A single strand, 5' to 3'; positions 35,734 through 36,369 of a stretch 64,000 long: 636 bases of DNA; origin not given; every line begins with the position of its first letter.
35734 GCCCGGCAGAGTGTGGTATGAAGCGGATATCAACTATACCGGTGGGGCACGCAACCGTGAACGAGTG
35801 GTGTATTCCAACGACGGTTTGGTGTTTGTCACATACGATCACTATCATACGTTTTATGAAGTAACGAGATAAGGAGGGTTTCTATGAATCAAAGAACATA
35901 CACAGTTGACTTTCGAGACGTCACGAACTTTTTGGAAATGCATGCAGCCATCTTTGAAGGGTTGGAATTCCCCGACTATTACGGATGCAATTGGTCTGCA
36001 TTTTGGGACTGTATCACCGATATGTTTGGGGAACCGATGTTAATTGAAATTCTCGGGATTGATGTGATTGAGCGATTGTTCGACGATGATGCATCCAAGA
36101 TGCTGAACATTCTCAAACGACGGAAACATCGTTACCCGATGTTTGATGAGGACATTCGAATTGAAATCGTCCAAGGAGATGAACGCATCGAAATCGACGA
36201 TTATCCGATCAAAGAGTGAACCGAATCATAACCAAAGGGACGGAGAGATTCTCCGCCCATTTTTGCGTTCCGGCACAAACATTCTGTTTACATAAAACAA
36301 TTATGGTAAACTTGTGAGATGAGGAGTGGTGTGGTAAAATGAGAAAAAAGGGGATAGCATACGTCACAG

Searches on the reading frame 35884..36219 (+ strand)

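Call 49: search_protein_families(library=phrogs, proteins=[window:35884-36219:+], max_evalue=0.001)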
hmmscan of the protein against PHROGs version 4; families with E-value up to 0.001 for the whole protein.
window:35884-36219:+ (111 aa): 1 family
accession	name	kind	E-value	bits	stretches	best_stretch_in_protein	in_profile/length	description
phrog_17593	-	unknown function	2.7e-14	54.2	1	5-81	8-85/101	-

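Call 72: search_protein_families(library=pfam, proteins=[window:35884-36219:+], max_evalue=0.01)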
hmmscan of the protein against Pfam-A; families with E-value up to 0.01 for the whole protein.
window:35884-36219:+ (111 aa): 1 family
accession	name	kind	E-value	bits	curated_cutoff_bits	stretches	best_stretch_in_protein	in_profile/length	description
PF01337.24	Barstar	-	6.5e-16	58.5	23.4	1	4-94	2-94/96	Barstar (barnase inhibitor)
